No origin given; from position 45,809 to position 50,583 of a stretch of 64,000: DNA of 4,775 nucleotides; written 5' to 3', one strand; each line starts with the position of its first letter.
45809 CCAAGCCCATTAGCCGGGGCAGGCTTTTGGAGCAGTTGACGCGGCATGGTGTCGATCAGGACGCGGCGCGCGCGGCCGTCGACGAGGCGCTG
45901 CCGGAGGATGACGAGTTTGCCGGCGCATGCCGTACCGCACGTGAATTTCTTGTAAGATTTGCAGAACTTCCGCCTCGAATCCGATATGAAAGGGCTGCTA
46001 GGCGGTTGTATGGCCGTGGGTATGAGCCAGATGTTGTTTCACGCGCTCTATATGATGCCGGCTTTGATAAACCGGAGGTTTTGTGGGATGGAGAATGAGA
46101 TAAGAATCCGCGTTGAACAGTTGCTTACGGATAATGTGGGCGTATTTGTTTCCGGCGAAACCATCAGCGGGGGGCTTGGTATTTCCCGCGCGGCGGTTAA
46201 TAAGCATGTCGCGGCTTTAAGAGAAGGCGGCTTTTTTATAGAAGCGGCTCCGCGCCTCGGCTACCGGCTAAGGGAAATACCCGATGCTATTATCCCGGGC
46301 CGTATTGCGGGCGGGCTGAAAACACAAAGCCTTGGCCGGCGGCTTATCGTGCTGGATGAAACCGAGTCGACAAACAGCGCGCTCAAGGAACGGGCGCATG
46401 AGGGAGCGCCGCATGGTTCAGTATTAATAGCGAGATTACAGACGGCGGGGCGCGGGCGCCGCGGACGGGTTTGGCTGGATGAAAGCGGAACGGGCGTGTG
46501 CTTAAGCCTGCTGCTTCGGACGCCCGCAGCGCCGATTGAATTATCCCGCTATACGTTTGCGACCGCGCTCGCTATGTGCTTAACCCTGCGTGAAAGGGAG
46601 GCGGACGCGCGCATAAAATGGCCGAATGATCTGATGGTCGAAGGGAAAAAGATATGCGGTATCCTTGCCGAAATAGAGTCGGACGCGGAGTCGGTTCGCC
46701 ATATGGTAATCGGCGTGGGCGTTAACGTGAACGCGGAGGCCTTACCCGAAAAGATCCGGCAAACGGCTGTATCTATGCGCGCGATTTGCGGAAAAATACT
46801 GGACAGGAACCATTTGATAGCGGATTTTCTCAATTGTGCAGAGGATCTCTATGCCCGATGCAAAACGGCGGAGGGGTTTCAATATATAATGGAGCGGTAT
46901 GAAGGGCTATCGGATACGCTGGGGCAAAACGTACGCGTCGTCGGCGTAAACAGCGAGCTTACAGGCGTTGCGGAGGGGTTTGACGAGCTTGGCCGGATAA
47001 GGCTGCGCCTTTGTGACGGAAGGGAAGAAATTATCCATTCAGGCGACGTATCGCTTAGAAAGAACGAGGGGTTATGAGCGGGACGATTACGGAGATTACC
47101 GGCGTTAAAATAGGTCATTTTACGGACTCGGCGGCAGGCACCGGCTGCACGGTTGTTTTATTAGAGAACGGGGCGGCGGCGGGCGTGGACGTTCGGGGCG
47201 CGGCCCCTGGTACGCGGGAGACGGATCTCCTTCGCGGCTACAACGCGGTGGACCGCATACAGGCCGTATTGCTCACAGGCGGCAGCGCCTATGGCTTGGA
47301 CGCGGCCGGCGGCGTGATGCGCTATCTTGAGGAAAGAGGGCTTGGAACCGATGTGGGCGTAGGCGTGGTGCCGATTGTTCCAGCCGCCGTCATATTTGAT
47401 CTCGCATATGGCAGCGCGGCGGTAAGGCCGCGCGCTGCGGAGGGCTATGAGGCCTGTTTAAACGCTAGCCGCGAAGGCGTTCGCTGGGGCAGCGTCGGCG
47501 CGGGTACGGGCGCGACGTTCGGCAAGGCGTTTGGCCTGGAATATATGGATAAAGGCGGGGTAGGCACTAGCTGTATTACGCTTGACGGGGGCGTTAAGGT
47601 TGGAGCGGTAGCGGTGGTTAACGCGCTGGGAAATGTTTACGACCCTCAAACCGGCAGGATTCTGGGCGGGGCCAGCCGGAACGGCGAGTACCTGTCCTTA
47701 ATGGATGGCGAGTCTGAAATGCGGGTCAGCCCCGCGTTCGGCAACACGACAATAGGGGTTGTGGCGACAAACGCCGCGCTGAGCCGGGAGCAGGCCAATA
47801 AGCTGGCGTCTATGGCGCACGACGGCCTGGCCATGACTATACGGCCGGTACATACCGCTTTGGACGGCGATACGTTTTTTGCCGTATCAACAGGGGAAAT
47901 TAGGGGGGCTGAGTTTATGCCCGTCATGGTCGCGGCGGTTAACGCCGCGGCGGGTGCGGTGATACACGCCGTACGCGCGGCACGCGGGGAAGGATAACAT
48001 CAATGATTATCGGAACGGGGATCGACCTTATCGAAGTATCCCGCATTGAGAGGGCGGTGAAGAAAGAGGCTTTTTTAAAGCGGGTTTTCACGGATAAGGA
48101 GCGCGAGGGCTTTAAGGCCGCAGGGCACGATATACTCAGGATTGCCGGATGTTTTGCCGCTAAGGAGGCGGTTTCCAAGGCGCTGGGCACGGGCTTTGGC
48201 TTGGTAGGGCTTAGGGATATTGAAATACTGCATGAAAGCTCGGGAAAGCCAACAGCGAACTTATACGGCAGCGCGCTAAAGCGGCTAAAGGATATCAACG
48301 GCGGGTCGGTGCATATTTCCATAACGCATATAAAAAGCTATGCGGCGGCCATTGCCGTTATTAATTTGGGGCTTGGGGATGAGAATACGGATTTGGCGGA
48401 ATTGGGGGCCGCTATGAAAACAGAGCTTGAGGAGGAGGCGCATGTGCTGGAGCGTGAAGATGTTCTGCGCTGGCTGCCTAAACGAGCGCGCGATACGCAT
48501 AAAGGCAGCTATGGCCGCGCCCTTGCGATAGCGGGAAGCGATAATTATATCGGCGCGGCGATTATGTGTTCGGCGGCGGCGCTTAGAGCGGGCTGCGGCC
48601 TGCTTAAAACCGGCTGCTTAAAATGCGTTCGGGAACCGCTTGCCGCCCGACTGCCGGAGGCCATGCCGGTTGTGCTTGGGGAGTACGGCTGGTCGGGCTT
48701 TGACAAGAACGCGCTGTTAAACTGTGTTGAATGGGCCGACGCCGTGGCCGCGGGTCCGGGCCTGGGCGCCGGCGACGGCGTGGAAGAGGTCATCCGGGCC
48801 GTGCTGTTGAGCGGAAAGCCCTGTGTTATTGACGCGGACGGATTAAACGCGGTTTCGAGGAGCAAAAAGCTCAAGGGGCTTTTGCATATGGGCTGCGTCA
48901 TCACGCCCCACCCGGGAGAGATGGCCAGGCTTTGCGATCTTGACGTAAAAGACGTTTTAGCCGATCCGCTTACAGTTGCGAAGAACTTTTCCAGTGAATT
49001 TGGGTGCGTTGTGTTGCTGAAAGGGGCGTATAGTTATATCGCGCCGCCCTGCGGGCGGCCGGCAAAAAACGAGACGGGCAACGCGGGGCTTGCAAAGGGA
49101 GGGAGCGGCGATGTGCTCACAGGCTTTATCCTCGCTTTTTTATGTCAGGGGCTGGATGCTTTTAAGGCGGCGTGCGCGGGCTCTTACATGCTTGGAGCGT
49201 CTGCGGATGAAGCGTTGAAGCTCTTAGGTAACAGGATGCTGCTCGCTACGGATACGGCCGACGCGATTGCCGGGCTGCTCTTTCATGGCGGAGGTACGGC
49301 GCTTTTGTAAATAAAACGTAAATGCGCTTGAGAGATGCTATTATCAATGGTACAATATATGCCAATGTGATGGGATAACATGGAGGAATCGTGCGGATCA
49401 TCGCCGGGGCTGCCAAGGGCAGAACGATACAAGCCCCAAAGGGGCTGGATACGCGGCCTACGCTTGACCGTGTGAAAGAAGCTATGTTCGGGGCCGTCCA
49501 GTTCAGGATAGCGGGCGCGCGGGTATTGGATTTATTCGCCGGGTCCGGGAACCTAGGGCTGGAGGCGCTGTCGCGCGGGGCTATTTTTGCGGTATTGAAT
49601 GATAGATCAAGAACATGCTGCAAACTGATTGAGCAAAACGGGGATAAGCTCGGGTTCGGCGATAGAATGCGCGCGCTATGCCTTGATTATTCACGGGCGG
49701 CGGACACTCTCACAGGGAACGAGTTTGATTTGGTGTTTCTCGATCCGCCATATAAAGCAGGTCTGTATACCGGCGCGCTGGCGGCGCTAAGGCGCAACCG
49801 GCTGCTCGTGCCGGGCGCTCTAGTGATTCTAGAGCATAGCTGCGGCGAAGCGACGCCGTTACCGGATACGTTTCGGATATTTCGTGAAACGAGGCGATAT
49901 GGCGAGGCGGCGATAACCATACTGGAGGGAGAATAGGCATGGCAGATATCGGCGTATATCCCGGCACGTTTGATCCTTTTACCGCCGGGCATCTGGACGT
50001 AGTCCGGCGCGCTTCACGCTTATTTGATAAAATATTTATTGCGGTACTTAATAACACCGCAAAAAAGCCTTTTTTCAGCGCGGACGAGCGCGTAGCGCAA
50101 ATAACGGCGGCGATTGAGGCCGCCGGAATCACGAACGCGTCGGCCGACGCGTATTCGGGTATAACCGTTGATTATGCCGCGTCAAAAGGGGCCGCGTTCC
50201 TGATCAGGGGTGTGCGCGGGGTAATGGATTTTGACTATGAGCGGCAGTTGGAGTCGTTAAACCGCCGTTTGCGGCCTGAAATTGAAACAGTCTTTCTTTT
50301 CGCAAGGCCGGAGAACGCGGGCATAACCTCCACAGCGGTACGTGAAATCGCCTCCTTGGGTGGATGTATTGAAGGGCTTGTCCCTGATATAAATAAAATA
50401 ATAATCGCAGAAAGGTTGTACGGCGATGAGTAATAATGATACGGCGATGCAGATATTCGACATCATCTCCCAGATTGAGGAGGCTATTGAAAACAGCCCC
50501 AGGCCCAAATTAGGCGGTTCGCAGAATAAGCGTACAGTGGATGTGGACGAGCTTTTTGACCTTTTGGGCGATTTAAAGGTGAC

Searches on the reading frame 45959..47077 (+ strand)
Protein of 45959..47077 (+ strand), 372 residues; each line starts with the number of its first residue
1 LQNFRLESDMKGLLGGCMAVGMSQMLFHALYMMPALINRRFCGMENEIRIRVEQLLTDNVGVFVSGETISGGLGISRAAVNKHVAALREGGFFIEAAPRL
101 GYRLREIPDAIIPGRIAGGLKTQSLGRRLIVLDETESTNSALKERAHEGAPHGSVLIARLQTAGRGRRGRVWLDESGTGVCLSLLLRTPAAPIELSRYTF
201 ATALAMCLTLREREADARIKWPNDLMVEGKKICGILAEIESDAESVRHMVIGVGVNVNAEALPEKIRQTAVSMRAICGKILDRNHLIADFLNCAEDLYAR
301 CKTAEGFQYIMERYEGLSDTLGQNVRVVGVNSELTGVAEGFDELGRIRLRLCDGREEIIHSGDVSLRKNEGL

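Call 59: search_protein_families(library=pfam, proteins=[window:45959-47077:+], max_evalue=0.00001)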
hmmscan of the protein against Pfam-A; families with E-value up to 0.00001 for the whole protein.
window:45959-47077:+ (372 aa): 3 families
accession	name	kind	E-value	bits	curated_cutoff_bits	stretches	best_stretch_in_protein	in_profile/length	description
PF03099.24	BPL_LplA_LipB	-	7e-22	78.2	21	1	135-256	5-133/133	Biotin/lipoate A/B protein ligase family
PF08279.18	HTH_11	-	2e-08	34.4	25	1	55-103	8-55/55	HTH domain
PF02237.23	BPL_C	-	9.8e-08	32.2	21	1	320-367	1-48/48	Biotin protein ligase C terminal domain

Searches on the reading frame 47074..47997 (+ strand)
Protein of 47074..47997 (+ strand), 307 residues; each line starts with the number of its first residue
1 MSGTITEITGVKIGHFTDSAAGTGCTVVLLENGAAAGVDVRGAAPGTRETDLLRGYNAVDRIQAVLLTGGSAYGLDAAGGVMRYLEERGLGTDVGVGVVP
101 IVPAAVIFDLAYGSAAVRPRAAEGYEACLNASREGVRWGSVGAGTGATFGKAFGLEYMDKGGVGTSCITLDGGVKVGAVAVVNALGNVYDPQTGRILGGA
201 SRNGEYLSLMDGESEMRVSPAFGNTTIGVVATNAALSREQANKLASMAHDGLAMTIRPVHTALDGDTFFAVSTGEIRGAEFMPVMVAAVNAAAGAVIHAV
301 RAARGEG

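Call 73: search_protein_families(library=pfam, proteins=[window:47074-47997:+], max_evalue=0.00001)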
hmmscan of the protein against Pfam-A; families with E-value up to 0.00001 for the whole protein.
window:47074-47997:+ (307 aa): 1 family
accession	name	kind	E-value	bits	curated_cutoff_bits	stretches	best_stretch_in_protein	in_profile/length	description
PF03576.19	Peptidase_S58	-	5e-43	148.2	23.9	1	4-304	2-297/307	Peptidase family S58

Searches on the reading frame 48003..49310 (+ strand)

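Call 73: search_protein_families(library=pfam, proteins=[window:48003-49310:+], max_evalue=0.00001)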
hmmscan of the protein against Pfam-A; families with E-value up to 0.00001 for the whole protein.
window:48003-49310:+ (435 aa): 2 families
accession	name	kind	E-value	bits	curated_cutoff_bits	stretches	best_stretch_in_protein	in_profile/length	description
PF01256.23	Carb_kinase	-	7.5e-57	193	27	1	174-419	2-237/242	NAD(P)H-hydrate dehydratase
PF01648.25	ACPS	-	5.5e-16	59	25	1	5-117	2-110/111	4'-phosphopantetheinyl transferase superfamily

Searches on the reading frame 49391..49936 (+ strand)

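Call 73: search_protein_families(library=pfam, proteins=[window:49391-49936:+], max_evalue=0.00001)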
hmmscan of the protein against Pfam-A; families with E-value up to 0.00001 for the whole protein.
window:49391-49936:+ (181 aa): 1 family
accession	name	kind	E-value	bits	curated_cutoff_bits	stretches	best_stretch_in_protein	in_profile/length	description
PF03602.21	Cons_hypoth95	-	5.4e-49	166.8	24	1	1-177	1-180/182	Conserved hypothetical protein 95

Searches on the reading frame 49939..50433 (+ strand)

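Call 73: search_protein_families(library=pfam, proteins=[window:49939-50433:+], max_evalue=0.00001)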
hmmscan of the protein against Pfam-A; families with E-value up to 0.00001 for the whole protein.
window:49939-50433:+ (164 aa): 1 family
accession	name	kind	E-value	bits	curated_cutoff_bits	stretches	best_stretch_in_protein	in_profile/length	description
PF01467.32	CTP_transf_like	-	1.5e-21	77.4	21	1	6-136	1-132/133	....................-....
